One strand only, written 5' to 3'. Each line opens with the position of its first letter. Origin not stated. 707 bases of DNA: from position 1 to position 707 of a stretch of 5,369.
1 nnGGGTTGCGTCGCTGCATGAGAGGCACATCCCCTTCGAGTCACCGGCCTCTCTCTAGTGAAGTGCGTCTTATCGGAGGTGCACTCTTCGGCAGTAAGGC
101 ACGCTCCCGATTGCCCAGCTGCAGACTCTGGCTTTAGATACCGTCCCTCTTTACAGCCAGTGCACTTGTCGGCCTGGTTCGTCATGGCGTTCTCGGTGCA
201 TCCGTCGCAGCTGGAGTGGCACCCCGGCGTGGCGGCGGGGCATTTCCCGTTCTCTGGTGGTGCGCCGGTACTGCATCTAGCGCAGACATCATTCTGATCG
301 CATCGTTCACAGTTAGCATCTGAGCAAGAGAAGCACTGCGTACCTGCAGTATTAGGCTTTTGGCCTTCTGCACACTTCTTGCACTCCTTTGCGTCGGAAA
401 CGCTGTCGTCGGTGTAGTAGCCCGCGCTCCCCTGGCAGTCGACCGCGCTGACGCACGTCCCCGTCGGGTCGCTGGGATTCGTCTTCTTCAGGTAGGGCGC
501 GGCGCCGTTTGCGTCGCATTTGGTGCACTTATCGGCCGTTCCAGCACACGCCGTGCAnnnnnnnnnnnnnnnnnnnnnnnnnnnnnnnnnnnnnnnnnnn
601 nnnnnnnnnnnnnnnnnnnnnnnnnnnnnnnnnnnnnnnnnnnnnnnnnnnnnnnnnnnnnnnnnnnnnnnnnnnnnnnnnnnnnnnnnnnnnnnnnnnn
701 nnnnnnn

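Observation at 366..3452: About 3.1 kb perfect tandem array of 195-bp units encoding a 65-aa, 8-cysteine module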

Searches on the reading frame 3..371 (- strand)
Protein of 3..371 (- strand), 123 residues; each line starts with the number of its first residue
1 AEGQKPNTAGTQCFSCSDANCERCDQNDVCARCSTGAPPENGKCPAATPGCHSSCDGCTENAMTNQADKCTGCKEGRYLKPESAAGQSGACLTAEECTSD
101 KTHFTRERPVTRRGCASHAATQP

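Call 7: search_protein_families(library=pfam, max_evalue=1, proteins=[window:3-371:-])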
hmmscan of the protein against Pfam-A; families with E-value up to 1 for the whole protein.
seq(123 aa): 1 family
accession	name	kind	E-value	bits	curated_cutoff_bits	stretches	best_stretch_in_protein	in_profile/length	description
PF15913.10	Furin-like_2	-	0.42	11.3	28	1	12-50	53-91/102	Furin-like repeat, cysteine-rich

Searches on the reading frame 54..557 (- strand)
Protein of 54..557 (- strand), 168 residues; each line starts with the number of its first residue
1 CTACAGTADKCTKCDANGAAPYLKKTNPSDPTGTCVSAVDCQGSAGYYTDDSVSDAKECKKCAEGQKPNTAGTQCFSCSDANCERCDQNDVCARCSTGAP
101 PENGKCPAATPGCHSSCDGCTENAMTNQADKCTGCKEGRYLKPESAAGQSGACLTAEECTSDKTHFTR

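Call 49: predict_structure(alignment_id=A2)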
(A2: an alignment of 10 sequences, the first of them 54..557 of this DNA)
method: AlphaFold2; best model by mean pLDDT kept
length: 168 residues; sequences in the alignment: 10
mean_pLDDT: 87.4   pTM: 0.70
mean pLDDT of the five models: 87.4, 86.4, 84.8, 84.5, 83.6
residues with pLDDT >= 90: 91; 70-90: 65; 50-70: 12; < 50: 0
segments of 3 or more residues with pLDDT < 50: none
pLDDT, mean of each block of 10 residues (from residue 1): 64 88 89 89 90 88 94 94 93 89 91 92 90 92 74 88 79
secondary structure, 60 per line:
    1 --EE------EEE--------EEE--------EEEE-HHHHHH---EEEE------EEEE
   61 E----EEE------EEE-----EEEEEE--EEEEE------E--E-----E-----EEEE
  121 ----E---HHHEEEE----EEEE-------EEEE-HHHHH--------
elements in order: E11-13 E22-24 E33-36 H38-43 E47-50 E57-61 E66-68 E75-77 E83-88 E91-95 E117-120 E132-135 E140-143 E151-154 H156-160

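Call 51: fold_search(model_id=the predicted structure, library=pdb)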
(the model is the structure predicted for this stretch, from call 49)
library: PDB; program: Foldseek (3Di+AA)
matches with E <= 10: 178; with E <= 0.001: 0
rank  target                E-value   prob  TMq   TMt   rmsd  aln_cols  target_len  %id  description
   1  4bsp                  4.5e-02  0.35  0.17  0.29  12.3       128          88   15  Crystal structure of R-spondin 1 (Fu1Fu2) - Holmium soak (released 2013-06-19)
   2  4bso                  6.6e-02  0.66  0.25  0.40   8.8       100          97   18  Crystal structure of R-spondin 1 (Fu1Fu2) - Native (released 2013-06-19)
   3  4c9u_B                2.6e-01  0.54  0.31  0.45   5.3       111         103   19  Xenopus ZNRF3 ectodomain in complex with Xenopus RSPO2 Fu1-Fu2 crystal form II (released 2013-11-20)
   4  4c9r_D                2.8e-01  0.18  0.23  0.32  11.6       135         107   14  Xenopus ZNRF3 ectodomain in complex with Xenopus RSPO2 Fu1-Fu2 crystal form I (released 2013-11-20)
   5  4c8v_C                3.2e-01  0.54  0.33  0.45   6.2       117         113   20  Xenopus RSPO2 Fu1-Fu2 crystal form I (released 2013-11-20)
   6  4c8w_J                3.4e-01  0.33  0.30  0.44  10.6       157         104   15  Xenopus RSPO2 Fu1-Fu2 crystal form II (released 2013-11-20)
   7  4cdk_H                3.4e-01  0.30  0.28  0.42  10.9       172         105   17  Structure of ZNRF3-RSPO1 (released 2014-01-08)
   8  4kng_P                4.1e-01  0.47  0.33  0.52   6.4       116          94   22  Crystal structure of human LGR5-RSPO1-RNF43 (released 2013-06-19)
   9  4c9v_B                5.6e-01  0.20  0.25  0.36   5.1        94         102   21  Xenopus RNF43 ectodomain in complex with Xenopus RSPO2 Fu1-Fu2 (released 2013-11-20)
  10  4bsr_C                5.6e-01  0.16  0.20  0.30   9.8        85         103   20  Structure of the ectodomain of LGR5 in complex with R-spondin-1 (Fu1Fu2) in P22121 crystal form (released 2013-06-19)
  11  7wih_A                5.6e-01  0.15  0.20  0.06   7.3        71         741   20  Cryo-EM structure of LY2794193-bound mGlu3 (released 2022-03-16)
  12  4c8v_D                5.9e-01  0.10  0.21  0.29  11.4       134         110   15  Xenopus RSPO2 Fu1-Fu2 crystal form I (released 2013-11-20)
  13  4qxf_C                6.3e-01  0.13  0.21  0.37  10.5       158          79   16  crystal structure of human LGR4 and Rspo1 (released 2014-10-08)
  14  4c9u_D                7.2e-01  0.20  0.21  0.34   4.5        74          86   23  Xenopus ZNRF3 ectodomain in complex with Xenopus RSPO2 Fu1-Fu2 crystal form II (released 2013-11-20)
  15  8jd3_3                7.6e-01  0.14  0.18  0.06   7.5        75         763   20  Cryo-EM structure of Gi1-bound mGlu2-mGlu3 heterodimer (released 2023-06-21)
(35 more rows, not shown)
